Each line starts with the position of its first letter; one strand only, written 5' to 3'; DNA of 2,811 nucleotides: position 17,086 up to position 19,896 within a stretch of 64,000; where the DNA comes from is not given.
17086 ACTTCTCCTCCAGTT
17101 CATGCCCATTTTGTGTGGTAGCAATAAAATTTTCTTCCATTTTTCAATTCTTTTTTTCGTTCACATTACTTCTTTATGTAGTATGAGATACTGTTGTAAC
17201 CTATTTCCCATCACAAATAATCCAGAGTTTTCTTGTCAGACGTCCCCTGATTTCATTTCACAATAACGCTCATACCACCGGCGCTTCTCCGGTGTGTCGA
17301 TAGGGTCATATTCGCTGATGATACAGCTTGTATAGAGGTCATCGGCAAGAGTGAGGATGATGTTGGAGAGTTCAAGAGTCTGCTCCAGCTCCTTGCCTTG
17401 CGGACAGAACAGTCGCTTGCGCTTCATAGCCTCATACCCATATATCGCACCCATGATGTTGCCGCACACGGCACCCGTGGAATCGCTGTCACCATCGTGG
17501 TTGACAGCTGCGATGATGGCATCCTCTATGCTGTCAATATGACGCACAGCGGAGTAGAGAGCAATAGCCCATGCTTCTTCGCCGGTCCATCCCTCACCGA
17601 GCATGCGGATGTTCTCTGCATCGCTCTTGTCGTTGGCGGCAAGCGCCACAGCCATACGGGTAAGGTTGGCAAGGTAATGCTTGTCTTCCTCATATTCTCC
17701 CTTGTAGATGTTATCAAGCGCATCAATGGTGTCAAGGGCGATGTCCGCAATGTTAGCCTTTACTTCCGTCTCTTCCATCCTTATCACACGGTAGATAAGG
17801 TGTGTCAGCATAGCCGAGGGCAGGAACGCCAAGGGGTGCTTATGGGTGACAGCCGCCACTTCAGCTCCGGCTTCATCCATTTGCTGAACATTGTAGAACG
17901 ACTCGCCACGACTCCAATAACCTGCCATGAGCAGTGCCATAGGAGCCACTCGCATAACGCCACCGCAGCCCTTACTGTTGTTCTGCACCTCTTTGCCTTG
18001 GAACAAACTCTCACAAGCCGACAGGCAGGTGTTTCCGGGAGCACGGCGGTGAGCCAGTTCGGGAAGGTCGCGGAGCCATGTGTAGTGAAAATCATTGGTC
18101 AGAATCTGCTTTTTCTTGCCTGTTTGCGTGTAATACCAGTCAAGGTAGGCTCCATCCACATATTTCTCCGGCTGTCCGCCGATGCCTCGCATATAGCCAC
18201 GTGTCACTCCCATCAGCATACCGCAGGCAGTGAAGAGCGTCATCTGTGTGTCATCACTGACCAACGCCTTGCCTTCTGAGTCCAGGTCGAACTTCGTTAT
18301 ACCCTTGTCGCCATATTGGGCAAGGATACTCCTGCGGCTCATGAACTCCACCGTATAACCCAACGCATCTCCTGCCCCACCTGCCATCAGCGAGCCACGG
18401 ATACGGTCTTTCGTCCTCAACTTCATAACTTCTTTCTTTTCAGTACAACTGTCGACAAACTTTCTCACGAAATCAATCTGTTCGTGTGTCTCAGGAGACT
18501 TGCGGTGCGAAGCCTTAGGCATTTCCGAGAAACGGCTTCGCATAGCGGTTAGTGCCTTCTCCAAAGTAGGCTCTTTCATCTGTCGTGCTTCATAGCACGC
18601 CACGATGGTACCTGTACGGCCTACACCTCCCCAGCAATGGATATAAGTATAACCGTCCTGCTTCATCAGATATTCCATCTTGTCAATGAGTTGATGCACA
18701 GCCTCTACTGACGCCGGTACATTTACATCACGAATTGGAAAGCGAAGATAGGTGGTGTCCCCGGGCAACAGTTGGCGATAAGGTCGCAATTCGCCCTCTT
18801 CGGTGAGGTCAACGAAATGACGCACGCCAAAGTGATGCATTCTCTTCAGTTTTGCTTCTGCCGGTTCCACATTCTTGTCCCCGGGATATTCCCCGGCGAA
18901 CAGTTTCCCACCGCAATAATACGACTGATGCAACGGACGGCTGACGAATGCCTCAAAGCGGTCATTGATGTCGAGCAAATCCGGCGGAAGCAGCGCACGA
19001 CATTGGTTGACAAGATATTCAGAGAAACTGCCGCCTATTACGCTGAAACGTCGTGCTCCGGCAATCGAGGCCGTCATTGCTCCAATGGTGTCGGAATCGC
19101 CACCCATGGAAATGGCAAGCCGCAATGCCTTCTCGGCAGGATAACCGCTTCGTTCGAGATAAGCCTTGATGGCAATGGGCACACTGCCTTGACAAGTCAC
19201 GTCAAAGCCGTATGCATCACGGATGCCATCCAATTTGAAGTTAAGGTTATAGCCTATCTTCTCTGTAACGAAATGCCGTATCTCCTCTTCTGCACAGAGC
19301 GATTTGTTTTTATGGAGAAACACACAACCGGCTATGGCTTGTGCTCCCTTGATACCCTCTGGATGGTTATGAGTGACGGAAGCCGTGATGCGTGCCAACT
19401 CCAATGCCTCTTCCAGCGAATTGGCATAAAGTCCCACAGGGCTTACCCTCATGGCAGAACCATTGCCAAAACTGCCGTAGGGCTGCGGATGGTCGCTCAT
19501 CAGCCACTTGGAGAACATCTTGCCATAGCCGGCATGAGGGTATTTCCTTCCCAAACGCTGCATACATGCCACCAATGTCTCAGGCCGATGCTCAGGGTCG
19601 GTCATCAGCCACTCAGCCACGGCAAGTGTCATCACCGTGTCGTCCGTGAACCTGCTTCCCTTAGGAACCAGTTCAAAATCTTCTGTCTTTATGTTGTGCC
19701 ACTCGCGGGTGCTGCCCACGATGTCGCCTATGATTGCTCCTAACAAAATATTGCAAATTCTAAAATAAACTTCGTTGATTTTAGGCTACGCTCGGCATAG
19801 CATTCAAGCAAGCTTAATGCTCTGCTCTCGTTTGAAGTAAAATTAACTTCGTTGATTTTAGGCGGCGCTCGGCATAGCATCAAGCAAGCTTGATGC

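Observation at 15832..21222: Co-directional ADP-ribose / nucleotide / phosphoester enzyme island headed by an NrtR-like regulator, with no NAD biosynthesis genes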

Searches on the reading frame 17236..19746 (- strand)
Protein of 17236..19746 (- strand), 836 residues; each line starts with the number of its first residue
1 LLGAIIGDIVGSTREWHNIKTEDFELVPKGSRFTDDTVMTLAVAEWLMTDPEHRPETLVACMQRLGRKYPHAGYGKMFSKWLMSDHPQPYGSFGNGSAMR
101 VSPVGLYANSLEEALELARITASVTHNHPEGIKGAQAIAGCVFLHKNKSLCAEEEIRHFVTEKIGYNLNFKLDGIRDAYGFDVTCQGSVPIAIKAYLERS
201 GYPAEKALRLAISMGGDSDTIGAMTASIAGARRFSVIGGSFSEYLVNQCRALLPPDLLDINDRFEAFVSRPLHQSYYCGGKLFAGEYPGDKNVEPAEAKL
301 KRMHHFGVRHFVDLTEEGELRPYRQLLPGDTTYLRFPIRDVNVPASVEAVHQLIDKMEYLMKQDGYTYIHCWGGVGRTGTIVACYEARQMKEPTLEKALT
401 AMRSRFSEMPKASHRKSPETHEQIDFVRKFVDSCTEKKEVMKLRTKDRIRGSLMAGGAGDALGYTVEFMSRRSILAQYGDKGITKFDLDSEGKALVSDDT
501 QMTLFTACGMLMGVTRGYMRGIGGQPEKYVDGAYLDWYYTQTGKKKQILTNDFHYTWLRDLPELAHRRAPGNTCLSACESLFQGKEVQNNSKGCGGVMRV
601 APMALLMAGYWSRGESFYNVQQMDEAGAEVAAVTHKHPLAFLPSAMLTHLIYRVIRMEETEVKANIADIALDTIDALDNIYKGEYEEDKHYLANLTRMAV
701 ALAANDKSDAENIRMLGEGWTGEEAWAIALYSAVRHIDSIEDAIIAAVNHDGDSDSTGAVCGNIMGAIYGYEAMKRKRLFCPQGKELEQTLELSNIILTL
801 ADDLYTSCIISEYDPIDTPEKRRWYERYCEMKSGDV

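Call 3: search_protein_families(library=pfam, proteins=[window:17236-19746:-], max_evalue=0.01)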
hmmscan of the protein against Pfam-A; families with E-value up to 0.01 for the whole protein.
window:17236-19746:- (836 aa): 8 families
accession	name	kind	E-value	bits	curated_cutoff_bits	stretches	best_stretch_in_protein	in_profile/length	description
PF03747.19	ADP_ribosyl_GH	-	1.3e-88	297.9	26.2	2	451-775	1-285/287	ADP-ribosylglycohydrolase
PF22785.1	Tc-R-P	-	1.6e-13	51.6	27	1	293-386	9-101/106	Polymorphic toxin system, DSP-PTPase phosphatase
PF22784.1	PTP-SAK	-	3.2e-13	50.4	27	1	298-426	22-152/153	Swiss Army Knife protein, DSP-PTPase phosphatase domain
PF22741.1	PTP-NADK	-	3.9e-08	33.3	27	1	300-406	41-149/163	DSP-PTPase phosphatase fused to NAD+ Kinase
PF00782.25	DSPc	-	3.6e-07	30.5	33.5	1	298-408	9-116/133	Dual specificity phosphatase, catalytic domain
PF05706.17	CDKN3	-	1.9e-05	24.8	20.7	1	335-385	105-154/168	Cyclin-dependent kinase inhibitor 3 (CDKN3)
PF00102.32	Y_phosphatase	-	4.5e-05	23.6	20.9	1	340-393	144-198/234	Protein-tyrosine phosphatase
PF14566.11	PTPlike_phytase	-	0.0013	19.2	27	1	331-385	102-154/158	Inositol hexakisphosphate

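Call 4: search_protein_families(library=ncbifam, proteins=[window:17236-19746:-], max_evalue=0.01)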
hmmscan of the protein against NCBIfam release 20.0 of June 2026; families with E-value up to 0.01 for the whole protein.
window:17236-19746:- (836 aa): 4 families
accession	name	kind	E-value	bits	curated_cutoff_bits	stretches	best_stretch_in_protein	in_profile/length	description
TIGR02662.1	dinitro_DRAG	equivalog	1.3e-26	93.5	337.05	3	31-231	51-252/287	ADP-ribosyl-[dinitrogen reductase] hydrolase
NF041672.1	ADPriboarghdlase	equivalog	3.2e-16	59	490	2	729-776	290-336/361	ADP-ribosylarginine hydrolase Tri1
NF009025.0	PRK12361.1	equivalog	3.8e-05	22.1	505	1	298-403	110-213/546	hypothetical protein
NF041348.1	XopH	equivalog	0.0093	15.3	500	0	332-386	243-295/368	type III secretion system effector XopH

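Call 10: find_homologous_proteins(query=window:17236-19746:-, max_evalue=1e-10)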
Query window:17236-19746:- (836 aa): 4761 proteins with E <= 1e-10 among 8000 candidates; the best 120 are listed.
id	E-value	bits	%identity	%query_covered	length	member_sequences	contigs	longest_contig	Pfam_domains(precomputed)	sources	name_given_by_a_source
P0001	0.0e+0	1877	97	99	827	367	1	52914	PF03747.20,PF22784.2,PF22741.2,PF22785.2,PF00782.26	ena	-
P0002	0.0e+0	1773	91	100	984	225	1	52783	PF03747.20,PF22784.2,PF22741.2,PF22785.2,PF00782.26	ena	-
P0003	0.0e+0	1751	90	100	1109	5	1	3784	PF03747.20,PF22784.2,PF22741.2,PF08837.17,PF22785.2,PF00782.26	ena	-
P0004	0.0e+0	1750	90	100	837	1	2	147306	PF03747.20,PF22784.2,PF22741.2,PF22785.2,PF00782.26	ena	-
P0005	0.0e+0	1750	90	100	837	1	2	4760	PF03747.20,PF22784.2,PF22741.2,PF22785.2,PF00782.26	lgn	-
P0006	0.0e+0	1749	90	100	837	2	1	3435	PF03747.20,PF22784.2,PF22741.2,PF22785.2,PF00782.26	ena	-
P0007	0.0e+0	1749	90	100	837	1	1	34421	PF03747.20,PF22784.2,PF22741.2,PF22785.2,PF00102.33,PF00782.26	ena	-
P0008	0.0e+0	1746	90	100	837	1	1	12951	PF03747.20,PF22784.2,PF22741.2,PF22785.2,PF00102.33,PF00782.26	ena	-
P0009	0.0e+0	1743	90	100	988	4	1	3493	PF03747.20,PF22784.2,PF22741.2,PF22785.2,PF00782.26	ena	-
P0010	0.0e+0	1739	90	100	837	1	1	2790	PF03747.20,PF22784.2,PF22741.2,PF22785.2,PF00782.26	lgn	-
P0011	0.0e+0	1738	90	100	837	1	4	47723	PF03747.20,PF22784.2,PF22741.2,PF22785.2,PF00782.26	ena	-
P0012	0.0e+0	1736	90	100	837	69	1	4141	PF03747.20,PF22784.2,PF22741.2,PF22785.2,PF00782.26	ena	-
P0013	0.0e+0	1733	89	100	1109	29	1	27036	PF03747.20,PF22784.2,PF22741.2,PF08837.17,PF22785.2,PF00782.26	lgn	-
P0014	0.0e+0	1733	88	100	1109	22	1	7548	PF03747.20,PF22784.2,PF22741.2,PF08837.17,PF22785.2,PF00102.33,PF00782.26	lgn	-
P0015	0.0e+0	1730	89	100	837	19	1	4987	PF03747.20,PF22784.2,PF22741.2,PF22785.2,PF00782.26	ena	-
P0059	0.0e+0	1695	88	100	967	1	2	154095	PF03747.20,PF22784.2,PF22741.2,PF22785.2,PF00102.33,PF00782.26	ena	-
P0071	0.0e+0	1579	81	100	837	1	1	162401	PF03747.20,PF22784.2,PF22741.2,PF22785.2,PF00782.26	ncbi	-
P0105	0.0e+0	1430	74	100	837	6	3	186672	PF03747.20,PF22784.2,PF22785.2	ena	-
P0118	0.0e+0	1387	90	47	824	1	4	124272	PF03747.20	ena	-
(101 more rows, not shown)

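Call 16: find_encoding_contigs(protein=P0105, flank=8000, max_places=3)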
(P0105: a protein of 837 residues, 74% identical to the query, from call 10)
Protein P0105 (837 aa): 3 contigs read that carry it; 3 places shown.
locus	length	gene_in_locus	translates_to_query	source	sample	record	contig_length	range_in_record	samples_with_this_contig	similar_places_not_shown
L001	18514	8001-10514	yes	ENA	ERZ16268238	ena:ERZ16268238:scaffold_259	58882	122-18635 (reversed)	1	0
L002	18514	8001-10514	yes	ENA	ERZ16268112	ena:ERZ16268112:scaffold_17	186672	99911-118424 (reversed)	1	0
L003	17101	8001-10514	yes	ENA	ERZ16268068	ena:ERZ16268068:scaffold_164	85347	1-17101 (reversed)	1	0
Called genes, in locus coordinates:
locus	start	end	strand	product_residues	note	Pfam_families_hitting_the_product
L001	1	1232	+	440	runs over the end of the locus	PF02368:Big_2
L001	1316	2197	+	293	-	-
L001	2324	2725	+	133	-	-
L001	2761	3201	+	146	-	-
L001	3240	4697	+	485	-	-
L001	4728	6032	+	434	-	-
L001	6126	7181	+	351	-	-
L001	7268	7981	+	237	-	PF00293:NUDIX, PF19368:WHD_AraR, PF21906:WHD_NrtR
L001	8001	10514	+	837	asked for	PF03747:ADP_ribosyl_GH, PF22785:Tc-R-P (weak), PF22784:PTP-SAK, PF03747:ADP_ribosyl_GH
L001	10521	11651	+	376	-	PF08010:Phage_30_3, PF05728:UPF0227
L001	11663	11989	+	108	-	-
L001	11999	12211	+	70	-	-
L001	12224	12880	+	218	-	PF22741:PTP-NADK (weak)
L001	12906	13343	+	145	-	-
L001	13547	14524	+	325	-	PF00004:AAA, PF17862:AAA_lid_3 (weak)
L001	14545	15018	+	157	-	-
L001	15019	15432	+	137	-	-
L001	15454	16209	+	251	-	-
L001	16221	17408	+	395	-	PF14903:WG_beta_rep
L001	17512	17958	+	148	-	-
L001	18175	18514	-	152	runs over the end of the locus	?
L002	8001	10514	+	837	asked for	PF03747:ADP_ribosyl_GH, PF22785:Tc-R-P (weak), PF22784:PTP-SAK, PF03747:ADP_ribosyl_GH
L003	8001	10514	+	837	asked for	PF03747:ADP_ribosyl_GH, PF22785:Tc-R-P (weak), PF22784:PTP-SAK, PF03747:ADP_ribosyl_GH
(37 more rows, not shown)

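Call 17: find_encoding_contigs(protein=P0059, flank=8000, max_places=2)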
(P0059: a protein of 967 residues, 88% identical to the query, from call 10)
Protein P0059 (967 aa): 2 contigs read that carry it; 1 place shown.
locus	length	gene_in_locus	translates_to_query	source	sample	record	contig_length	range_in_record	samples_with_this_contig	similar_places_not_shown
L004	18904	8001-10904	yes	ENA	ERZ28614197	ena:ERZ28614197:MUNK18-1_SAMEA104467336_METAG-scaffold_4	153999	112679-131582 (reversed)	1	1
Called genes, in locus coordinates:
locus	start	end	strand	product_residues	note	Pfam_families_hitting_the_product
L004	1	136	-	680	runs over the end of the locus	PF02518:HATPase_c (weak), PF13589:HATPase_c_3, PF00183:HSP90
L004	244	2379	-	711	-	PF13191:AAA_16 (weak), PF00004:AAA, PF17871:AAA_lid_9, PF00158:Sigma54_activat, PF00004:AAA, PF07724:AAA_2, PF07728:AAA_5, PF10431:ClpB_D2-small, +10 more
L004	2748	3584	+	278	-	PF01618:MotA_ExbB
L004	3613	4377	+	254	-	PF02472:ExbD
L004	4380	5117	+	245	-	PF02472:ExbD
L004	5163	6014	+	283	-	PF28545:1TM_TonB_rel, PF03544:TonB_C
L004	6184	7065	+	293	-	-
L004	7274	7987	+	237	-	PF00293:NUDIX, PF19368:WHD_AraR, PF21906:WHD_NrtR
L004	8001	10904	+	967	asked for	PF00102:Y_phosphatase (faint), PF03747:ADP_ribosyl_GH, PF00782:DSPc, PF22741:PTP-NADK, PF22784:PTP-SAK, PF22785:Tc-R-P, PF03747:ADP_ribosyl_GH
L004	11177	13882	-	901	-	PF01411:tRNA-synt_2c, PF07973:tRNA_SAD, PF02272:DHHA1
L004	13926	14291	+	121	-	PF00376:MerR, PF13411:MerR_1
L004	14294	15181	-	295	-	PF00795:CN_hydrolase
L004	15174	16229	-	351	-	PF04371:PAD_porph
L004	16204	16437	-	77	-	-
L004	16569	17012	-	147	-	PF01281:Ribosomal_L9_N, PF03948:Ribosomal_L9_C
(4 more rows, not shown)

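Call 18: find_encoding_contigs(protein=P0071, flank=8000, max_places=2)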
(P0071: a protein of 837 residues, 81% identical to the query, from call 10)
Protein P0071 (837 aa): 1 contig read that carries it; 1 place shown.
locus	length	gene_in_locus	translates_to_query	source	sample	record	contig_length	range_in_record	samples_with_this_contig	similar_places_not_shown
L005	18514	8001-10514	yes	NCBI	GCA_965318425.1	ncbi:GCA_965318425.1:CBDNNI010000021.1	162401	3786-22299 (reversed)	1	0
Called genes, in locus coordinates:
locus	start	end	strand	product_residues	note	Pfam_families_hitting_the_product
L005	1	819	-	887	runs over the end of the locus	PF01326:PPDK_N, PF00391:PEP-utilizers, PF02896:PEP-utilizers_C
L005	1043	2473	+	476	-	PF01938:TRAM (weak), PF02475:TRM5-TYW2_MTfase, PF05958:tRNA_U5-meth_tr, PF09445:Methyltransf_15 (weak), PF13649:Methyltransf_25 (faint), PF13847:Methyltransf_31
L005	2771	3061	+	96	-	PF13102:Phage_int_SAM_5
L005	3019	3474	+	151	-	-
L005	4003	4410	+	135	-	-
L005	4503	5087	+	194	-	PF03781:FGE-sulfatase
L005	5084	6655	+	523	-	-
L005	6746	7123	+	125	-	-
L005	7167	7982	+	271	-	PF00293:NUDIX, PF19368:WHD_AraR, PF21906:WHD_NrtR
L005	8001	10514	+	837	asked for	PF03747:ADP_ribosyl_GH, PF22785:Tc-R-P, PF00782:DSPc (faint), PF22741:PTP-NADK, PF22784:PTP-SAK, PF03747:ADP_ribosyl_GH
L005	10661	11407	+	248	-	-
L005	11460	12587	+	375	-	PF08010:Phage_30_3, PF05728:UPF0227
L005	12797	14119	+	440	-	PF04055:Radical_SAM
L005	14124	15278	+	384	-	PF01041:DegT_DnrJ_EryC1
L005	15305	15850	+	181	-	-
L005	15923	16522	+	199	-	-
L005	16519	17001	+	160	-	PF01451:LMWPc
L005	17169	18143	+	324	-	PF00004:AAA, PF17862:AAA_lid_3 (weak)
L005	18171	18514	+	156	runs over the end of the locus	-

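Call 19: find_encoding_contigs(protein=P0004, flank=8000, max_places=2)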
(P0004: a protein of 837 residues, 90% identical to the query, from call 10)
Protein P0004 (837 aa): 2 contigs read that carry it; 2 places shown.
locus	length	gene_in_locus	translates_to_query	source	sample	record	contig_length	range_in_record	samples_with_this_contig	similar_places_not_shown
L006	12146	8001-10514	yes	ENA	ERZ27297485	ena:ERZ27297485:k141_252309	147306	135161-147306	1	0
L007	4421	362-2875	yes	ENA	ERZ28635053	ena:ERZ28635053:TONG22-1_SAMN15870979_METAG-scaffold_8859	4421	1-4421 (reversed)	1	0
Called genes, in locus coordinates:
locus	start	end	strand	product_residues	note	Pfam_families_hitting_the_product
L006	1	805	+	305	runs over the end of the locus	PF01207:Dus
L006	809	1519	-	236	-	PF05175:MTS, PF01170:UPF0020 (weak), PF06325:PrmA (weak), PF12847:Methyltransf_18 (weak), PF13847:Methyltransf_31, PF08241:Methyltransf_11, PF08242:Methyltransf_12, PF13649:Methyltransf_25, +2 more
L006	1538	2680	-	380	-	-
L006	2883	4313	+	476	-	PF03553:Na_H_antiporter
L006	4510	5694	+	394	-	PF00083:Sugar_tr, PF07690:MFS_1, PF06779:MFS_4 (weak)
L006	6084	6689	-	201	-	PF02834:LigT_PEase (faint), PF13563:2_5_RNA_ligase2 (weak)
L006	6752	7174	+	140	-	-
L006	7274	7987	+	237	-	PF00293:NUDIX, PF19368:WHD_AraR, PF21906:WHD_NrtR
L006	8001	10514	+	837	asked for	PF03747:ADP_ribosyl_GH, PF00782:DSPc, PF22741:PTP-NADK, PF22784:PTP-SAK, PF22785:Tc-R-P, PF03747:ADP_ribosyl_GH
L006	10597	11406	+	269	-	PF08837:DUF1810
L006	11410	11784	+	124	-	PF08010:Phage_30_3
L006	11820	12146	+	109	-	?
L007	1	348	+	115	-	?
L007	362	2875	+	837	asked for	PF03747:ADP_ribosyl_GH, PF00782:DSPc, PF22741:PTP-NADK, PF22784:PTP-SAK, PF22785:Tc-R-P, PF03747:ADP_ribosyl_GH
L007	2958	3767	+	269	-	PF08837:DUF1810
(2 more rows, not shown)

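Call 20: find_encoding_contigs(protein=P0118, flank=8000, max_places=2)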
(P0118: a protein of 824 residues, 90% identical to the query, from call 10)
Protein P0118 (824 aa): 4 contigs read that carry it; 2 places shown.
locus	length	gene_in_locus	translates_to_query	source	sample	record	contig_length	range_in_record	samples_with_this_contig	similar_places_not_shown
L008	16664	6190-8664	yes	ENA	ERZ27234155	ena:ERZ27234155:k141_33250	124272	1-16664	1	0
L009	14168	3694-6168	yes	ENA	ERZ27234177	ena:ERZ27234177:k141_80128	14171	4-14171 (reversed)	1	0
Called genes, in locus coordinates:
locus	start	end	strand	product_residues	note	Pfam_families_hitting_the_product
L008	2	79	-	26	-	?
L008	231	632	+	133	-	-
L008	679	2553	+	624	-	PF13328:HD_4, PF01966:HD (weak), PF04607:RelA_SpoT, PF02824:TGS, PF28438:RelA_RIS, PF13291:ACT_4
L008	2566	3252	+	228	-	PF00481:PP2C, PF13672:PP2C_2, PF07228:SpoIIE (weak)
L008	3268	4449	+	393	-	-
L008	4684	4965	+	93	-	-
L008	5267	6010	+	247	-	PF00293:NUDIX, PF19368:WHD_AraR, PF21906:WHD_NrtR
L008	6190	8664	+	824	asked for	PF03747:ADP_ribosyl_GH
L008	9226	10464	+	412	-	PF01139:RtcB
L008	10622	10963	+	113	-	-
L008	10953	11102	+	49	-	-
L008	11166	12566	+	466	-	PF01743:PolyA_pol, PF12627:PolyA_pol_RNAbd, PF01966:HD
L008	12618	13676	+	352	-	PF23023:Anti-Pycsar_Apyc1, PF00753:Lactamase_B, PF12706:Lactamase_B_2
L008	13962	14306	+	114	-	PF08010:Phage_30_3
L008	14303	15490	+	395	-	PF08010:Phage_30_3, PF05728:UPF0227 (weak)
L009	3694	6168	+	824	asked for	PF03747:ADP_ribosyl_GH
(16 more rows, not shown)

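Call 21: find_related_loci(query=window:17236-19746:-, collection=viral_contigs, flank=8000)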
Query window:17236-19746:- (836 aa) in viral_contigs; peptide patterns used: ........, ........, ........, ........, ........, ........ (x = any residue, [..] = any of these).
No stretch of DNA in the collection matches any of the patterns.

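Call 27: search_protein_families(library=phrogs, proteins=[window:17236-19746:-], max_evalue=0.001)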
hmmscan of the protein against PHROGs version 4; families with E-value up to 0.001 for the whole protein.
window:17236-19746:- (836 aa): 3 families
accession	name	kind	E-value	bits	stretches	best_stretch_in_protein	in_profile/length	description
phrog_6572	-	other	7e-70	236.7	3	1-232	12-274/325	ADP-ribosylglycohydrolase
phrog_22100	-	unknown function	4.6e-40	138.9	2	450-771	4-276/306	-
phrog_17568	-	DNA, RNA and nucleotide metabolism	3.6e-12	47.5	1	335-438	58-152/166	thymidylate synthase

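Call 28: search_protein_families(library=padloc, proteins=[window:17236-19746:-], max_evalue=0.001)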
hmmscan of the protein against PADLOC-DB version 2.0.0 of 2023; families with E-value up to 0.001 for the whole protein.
window:17236-19746:- (836 aa): 0 families

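Call 55: search_protein_families(library=pfam, proteins=[L005:15305-15850:+, L005:15923-16522:+, L001:15454-16209:+, L001:14545-15018:+, L001:15019-15432:+, L001:12906-13343:+, L005:10661-11407:+, L001:10521-11651:+, L001:12224-12880:+], max_evalue=0.05)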
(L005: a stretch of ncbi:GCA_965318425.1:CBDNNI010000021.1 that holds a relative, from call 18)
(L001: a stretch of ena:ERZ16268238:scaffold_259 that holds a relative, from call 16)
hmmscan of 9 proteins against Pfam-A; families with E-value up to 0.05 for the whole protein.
L005:15305-15850:+ (181 aa): 0 families

L005:15923-16522:+ (199 aa): 6 families
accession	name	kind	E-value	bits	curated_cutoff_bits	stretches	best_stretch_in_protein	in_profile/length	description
PF22741.1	PTP-NADK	-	0.00015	21.6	27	1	34-125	39-131/163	DSP-PTPase phosphatase fused to NAD+ Kinase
PF22785.1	Tc-R-P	-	0.00026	21.9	27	1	32-122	10-101/106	Polymorphic toxin system, DSP-PTPase phosphatase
PF13350.11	Y_phosphatase3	-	0.0082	16.6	22.2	1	35-86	39-88/240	Tyrosine phosphatase family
PF00782.25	DSPc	-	0.014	15.6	33.5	1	38-125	11-98/133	Dual specificity phosphatase, catalytic domain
PF03162.18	Y_phosphatase2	-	0.018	15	27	1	30-116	17-107/165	Tyrosine phosphatase family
PF14566.11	PTPlike_phytase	-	0.027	15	27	1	64-124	96-157/158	Inositol hexakisphosphate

L001:15454-16209:+ (251 aa): 3 families
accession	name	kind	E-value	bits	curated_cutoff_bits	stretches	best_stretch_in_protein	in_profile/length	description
PF00092.34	VWA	-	0.0082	16.8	23.8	1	18-175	3-153/174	von Willebrand factor type A domain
PF13519.12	VWA_2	-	0.028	15.5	27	0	18-129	2-106/107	von Willebrand factor type A domain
PF05762.20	VWA_CoxE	-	0.037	13.9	26.4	0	17-149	59-179/222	VWA domain containing CoxE-like protein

L001:14545-15018:+ (157 aa): 0 families

L001:15019-15432:+ (137 aa): 2 families
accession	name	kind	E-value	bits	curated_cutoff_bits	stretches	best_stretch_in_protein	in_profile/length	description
PF22551.1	TY-Chap1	-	3e-05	24.1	27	1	9-102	4-93/132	T3SS (YopN, CesT) and YbjN peptide-binding chaperone 1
PF10722.14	YbjN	-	0.018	15.8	22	1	10-90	3-85/126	Putative bacterial sensory transduction regulator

L001:12906-13343:+ (145 aa): 0 families

L005:10661-11407:+ (248 aa): 2 families
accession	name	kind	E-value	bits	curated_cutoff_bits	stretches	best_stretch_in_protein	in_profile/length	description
PF01546.33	Peptidase_M20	-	0.00012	22.5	24.6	1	63-170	1-113/206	Peptidase family M20/M25/M40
PF04389.22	Peptidase_M28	-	0.0013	18.9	21.3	1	54-170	6-119/193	Peptidase family M28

L001:10521-11651:+ (376 aa): 4 families
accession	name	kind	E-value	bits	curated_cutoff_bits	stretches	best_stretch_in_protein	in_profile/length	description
PF08010.17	Phage_30_3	-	4.2e-37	127.5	36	1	34-169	2-138/138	Bacteriophage protein GP30.3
PF05728.18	UPF0227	-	3.7e-08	33.9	21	1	189-359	1-172/187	Uncharacterised protein family (UPF0227)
PF12697.13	Abhydrolase_6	-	0.0003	22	26.3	1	191-270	2-96/217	Alpha/beta hydrolase family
PF08719.17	NADAR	-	0.025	15.3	35.1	0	48-147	31-125/163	NADAR domain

L001:12224-12880:+ (218 aa): 4 families
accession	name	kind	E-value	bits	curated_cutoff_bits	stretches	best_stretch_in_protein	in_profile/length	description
PF22741.1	PTP-NADK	-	8.4e-06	25.7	27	1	46-144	31-129/163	DSP-PTPase phosphatase fused to NAD+ Kinase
PF22785.1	Tc-R-P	-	0.00021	22.2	27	1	62-147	18-104/106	Polymorphic toxin system, DSP-PTPase phosphatase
PF13350.11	Y_phosphatase3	-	0.00031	21.2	22.2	1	62-104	44-84/240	Tyrosine phosphatase family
PF03162.18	Y_phosphatase2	-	0.00074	19.6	27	1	66-141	31-110/165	Tyrosine phosphatase family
